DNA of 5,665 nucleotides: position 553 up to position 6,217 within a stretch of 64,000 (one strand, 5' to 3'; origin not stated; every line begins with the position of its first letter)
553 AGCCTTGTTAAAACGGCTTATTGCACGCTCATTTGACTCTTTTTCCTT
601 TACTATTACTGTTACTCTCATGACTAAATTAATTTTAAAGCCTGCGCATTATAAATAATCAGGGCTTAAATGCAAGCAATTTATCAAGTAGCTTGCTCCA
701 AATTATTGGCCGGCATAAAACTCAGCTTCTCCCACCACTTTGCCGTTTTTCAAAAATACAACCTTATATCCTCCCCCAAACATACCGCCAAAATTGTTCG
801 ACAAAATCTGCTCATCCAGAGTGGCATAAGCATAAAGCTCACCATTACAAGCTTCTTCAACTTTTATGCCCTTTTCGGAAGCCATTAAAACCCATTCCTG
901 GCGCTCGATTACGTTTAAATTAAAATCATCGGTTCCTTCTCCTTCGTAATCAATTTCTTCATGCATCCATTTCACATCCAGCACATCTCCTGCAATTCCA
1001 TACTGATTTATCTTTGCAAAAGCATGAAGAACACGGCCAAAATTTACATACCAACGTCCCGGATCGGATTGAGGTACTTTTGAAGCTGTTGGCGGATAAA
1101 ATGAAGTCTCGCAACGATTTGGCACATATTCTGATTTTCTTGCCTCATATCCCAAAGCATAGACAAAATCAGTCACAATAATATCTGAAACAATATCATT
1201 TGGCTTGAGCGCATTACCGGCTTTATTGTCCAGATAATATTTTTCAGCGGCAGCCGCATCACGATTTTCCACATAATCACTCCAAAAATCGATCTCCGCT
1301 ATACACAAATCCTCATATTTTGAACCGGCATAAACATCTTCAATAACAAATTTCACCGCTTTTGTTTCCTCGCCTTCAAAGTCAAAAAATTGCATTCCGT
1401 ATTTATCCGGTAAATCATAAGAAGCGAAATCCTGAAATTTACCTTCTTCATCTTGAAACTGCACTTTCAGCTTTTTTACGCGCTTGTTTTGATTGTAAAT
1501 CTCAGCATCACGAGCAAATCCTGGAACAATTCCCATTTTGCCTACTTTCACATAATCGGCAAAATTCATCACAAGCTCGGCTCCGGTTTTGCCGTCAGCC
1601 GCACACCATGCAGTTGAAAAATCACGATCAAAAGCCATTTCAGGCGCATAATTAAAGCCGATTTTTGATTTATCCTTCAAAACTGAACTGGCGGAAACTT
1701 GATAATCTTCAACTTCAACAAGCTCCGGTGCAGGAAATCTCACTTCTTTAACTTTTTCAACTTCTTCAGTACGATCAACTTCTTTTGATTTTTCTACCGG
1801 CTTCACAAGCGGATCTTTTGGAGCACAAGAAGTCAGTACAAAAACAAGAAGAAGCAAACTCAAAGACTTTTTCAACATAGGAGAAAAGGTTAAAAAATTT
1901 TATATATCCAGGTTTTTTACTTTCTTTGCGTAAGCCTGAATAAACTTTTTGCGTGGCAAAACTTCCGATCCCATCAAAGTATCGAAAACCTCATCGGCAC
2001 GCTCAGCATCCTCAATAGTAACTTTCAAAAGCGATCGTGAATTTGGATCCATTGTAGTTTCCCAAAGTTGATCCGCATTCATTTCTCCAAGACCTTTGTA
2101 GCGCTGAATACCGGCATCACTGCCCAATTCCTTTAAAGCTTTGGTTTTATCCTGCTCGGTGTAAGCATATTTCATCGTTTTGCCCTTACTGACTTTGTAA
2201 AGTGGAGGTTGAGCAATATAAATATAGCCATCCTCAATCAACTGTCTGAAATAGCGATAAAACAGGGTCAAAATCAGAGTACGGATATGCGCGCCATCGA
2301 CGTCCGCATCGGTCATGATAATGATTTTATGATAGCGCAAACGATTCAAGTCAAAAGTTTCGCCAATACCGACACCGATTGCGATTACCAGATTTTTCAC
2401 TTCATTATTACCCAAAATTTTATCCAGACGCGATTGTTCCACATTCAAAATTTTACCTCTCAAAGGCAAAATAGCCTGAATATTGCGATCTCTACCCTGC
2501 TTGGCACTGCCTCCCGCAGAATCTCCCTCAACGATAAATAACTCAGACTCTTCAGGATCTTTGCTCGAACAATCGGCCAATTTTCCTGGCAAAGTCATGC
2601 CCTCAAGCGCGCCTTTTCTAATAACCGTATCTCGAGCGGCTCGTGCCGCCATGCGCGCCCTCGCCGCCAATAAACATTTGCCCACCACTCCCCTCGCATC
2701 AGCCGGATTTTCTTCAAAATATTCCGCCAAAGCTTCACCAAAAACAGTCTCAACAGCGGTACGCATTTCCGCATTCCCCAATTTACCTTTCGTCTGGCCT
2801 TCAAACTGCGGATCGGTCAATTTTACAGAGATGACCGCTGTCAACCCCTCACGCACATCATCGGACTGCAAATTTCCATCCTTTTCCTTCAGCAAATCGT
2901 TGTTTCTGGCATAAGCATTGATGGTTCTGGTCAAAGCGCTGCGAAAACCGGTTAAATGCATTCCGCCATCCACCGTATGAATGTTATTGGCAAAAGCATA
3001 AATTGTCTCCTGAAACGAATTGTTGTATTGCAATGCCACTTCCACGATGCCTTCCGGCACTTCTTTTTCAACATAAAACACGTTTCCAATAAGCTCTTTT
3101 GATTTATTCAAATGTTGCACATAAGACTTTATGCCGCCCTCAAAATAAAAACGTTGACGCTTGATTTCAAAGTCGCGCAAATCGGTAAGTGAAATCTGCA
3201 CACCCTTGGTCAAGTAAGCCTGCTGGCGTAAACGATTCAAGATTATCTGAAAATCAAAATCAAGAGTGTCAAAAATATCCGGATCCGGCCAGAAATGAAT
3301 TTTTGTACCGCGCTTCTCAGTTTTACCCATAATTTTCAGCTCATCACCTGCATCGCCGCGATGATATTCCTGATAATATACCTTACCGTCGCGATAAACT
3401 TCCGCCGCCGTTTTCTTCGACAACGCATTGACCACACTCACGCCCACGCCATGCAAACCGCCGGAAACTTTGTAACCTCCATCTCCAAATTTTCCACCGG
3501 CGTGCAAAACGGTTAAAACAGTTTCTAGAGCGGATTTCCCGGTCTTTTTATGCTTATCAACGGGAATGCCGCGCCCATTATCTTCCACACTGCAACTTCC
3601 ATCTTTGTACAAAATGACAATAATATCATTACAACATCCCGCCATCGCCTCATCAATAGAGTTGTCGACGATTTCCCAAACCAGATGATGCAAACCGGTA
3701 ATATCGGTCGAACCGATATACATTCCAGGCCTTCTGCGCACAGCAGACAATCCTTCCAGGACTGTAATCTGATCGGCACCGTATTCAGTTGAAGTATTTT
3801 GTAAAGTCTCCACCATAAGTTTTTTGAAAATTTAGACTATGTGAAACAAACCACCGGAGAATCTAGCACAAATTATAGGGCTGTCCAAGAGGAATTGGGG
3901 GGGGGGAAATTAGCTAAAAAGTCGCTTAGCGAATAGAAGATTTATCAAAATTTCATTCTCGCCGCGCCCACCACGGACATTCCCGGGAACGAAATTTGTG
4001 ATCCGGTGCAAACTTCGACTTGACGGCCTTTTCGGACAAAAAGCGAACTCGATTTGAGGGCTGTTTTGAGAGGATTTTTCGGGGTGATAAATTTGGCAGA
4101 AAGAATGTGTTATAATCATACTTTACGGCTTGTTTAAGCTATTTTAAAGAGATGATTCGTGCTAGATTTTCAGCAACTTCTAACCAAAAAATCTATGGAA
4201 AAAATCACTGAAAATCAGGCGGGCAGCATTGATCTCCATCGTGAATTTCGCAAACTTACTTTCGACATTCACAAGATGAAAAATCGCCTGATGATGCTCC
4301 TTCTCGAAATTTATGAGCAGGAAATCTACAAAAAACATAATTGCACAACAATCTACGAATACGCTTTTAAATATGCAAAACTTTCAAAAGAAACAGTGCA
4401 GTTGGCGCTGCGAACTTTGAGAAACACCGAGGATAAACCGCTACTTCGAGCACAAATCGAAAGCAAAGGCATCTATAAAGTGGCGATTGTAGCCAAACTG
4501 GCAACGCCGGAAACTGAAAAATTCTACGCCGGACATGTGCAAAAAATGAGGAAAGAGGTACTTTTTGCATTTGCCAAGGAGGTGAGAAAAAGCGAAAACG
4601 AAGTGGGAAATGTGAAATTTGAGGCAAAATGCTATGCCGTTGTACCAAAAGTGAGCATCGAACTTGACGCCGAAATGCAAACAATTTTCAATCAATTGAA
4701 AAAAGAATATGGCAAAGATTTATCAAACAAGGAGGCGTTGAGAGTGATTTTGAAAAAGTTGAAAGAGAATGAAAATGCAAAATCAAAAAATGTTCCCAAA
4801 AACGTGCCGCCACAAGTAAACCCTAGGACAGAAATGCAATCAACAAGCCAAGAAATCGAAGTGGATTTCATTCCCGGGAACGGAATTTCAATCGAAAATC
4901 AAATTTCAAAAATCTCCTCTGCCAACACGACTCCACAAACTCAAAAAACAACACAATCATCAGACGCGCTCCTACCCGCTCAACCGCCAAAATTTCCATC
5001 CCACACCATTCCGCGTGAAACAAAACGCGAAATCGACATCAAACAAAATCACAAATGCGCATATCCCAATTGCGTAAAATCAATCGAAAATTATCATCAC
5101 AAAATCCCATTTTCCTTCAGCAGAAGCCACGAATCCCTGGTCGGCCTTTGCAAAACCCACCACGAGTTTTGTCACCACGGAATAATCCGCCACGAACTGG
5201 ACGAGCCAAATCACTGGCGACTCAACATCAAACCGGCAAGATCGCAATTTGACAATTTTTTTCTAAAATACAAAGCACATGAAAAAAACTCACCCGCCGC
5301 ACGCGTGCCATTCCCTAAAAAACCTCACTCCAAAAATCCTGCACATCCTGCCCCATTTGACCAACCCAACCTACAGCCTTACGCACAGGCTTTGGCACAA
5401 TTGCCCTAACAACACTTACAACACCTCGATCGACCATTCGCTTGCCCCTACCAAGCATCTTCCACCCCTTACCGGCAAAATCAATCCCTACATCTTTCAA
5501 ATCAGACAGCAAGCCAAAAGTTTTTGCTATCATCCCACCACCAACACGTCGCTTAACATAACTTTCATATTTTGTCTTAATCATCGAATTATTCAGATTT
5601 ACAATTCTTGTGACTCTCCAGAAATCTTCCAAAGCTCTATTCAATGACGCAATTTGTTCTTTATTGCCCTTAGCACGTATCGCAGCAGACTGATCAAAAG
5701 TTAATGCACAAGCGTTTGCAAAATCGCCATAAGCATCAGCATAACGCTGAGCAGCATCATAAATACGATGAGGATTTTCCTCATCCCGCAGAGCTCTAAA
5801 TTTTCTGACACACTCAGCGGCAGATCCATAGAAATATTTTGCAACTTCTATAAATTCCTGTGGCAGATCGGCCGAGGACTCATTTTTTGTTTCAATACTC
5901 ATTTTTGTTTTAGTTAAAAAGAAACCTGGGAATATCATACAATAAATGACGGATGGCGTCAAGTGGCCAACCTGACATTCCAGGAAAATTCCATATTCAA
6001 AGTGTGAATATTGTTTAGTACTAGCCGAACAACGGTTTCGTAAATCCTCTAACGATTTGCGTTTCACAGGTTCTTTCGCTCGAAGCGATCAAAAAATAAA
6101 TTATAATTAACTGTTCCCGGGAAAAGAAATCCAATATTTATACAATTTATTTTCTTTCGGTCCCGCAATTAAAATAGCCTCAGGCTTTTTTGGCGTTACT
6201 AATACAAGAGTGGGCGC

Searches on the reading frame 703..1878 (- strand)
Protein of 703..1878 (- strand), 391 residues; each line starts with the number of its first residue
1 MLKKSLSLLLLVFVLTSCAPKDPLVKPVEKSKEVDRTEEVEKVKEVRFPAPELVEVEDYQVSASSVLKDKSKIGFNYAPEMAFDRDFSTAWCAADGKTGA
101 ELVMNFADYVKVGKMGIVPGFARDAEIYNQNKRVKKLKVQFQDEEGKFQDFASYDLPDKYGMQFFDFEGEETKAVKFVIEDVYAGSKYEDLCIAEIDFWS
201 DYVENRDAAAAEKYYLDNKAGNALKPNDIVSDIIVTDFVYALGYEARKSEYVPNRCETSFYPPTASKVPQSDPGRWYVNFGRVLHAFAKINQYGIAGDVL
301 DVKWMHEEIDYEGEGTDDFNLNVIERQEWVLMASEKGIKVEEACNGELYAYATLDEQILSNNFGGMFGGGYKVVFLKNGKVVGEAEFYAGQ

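Call 8: search_protein_families(library=pfam, proteins=[window:703-1878:-], max_evalue=0.001)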
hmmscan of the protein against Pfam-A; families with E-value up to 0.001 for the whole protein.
window:703-1878:- (391 aa): 2 families
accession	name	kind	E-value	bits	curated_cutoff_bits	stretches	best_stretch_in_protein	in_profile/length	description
PF25302.1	NADase_transloc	-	1.9e-20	74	27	1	60-198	9-145/146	NAD glycohydrolase translocation F5/8 type C domain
PF00754.31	F5_F8_type_C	-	4.6e-06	27.2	28.2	1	61-181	2-114/127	F5/8 type C domain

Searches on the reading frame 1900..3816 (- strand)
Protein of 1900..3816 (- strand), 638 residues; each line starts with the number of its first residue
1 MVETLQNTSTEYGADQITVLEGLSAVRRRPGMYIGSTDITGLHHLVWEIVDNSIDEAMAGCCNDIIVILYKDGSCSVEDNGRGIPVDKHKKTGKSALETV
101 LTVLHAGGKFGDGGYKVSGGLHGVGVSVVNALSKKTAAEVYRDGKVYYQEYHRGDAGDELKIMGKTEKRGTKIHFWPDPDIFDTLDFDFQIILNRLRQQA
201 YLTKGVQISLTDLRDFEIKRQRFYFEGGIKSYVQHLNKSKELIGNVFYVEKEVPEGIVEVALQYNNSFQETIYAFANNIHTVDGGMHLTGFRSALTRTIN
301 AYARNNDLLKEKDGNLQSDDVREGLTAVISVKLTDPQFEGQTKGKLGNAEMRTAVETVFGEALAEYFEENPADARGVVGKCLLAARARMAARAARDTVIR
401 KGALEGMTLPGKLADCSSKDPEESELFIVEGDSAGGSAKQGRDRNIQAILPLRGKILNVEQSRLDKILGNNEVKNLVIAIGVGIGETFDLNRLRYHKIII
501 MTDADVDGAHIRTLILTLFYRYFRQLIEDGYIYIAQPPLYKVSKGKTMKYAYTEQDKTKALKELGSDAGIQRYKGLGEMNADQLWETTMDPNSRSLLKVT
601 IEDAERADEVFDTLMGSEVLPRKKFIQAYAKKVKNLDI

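Call 8: search_protein_families(library=pfam, proteins=[window:1900-3816:-], max_evalue=0.001)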
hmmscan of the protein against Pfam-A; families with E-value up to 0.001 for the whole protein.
window:1900-3816:- (638 aa): 5 families
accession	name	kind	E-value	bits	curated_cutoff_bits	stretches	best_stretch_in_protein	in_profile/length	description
PF00204.31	DNA_gyraseB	-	3e-59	199.8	27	1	228-396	1-172/173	DNA gyrase B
PF00986.26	DNA_gyraseB_C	-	7.4e-30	103.3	29.8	1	568-627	4-63/63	DNA gyrase B subunit, carboxyl terminus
PF01751.28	Toprim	-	6.1e-21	74.8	23.1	1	425-536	1-95/96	Toprim domain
PF02518.31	HATPase_c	-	2e-16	60.9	26.4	1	38-179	2-109/111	Histidine kinase-, DNA gyrase B-, and HSP90-like ATPase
PF13589.12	HATPase_c_3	-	0.00056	20.4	25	0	43-96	4-57/137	Histidine kinase-, DNA gyrase B-, and HSP90-like ATPase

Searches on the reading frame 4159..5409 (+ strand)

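Call 8: search_protein_families(library=pfam, proteins=[window:4159-5409:+], max_evalue=0.001)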
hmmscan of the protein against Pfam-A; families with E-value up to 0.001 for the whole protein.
window:4159-5409:+ (416 aa): 0 families

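Call 11: search_protein_families(library=ncbifam, proteins=[window:4159-5409:+], max_evalue=0.1)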
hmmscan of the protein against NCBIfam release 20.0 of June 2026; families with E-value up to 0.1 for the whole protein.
window:4159-5409:+ (416 aa): 4 families
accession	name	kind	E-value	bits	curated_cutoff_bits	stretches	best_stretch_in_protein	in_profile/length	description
TIGR03633.1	arc_protsome_A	equivalog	0.01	15.3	287.35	0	169-210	160-201/230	archaeal proteasome endopeptidase complex subunit alpha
NF003075.0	PRK03996.1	subfamily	0.016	14.5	219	0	171-211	169-209/248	archaeal proteasome endopeptidase complex subunit alpha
NF005248.0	PRK06759.1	equivalog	0.054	13.2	133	1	52-134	71-154/156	RNA polymerase factor sigma-70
TIGR01347.1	sucB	equivalog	0.083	12.1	378.65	0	163-277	40-152/404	dihydrolipoyllysine-residue succinyltransferase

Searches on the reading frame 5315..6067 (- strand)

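Call 8: search_protein_families(library=pfam, proteins=[window:5315-6067:-], max_evalue=0.001)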
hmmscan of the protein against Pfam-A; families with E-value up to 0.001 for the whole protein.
window:5315-6067:- (250 aa): 1 family
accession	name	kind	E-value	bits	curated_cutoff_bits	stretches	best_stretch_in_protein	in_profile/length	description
PF15598.11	Imm61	-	0.00061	20.1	25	1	75-142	63-131/157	Immunity protein 61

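Call 11: search_protein_families(library=ncbifam, proteins=[window:5315-6067:-], max_evalue=0.1)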
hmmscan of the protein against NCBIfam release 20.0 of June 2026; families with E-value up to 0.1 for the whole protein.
window:5315-6067:- (250 aa): 0 families
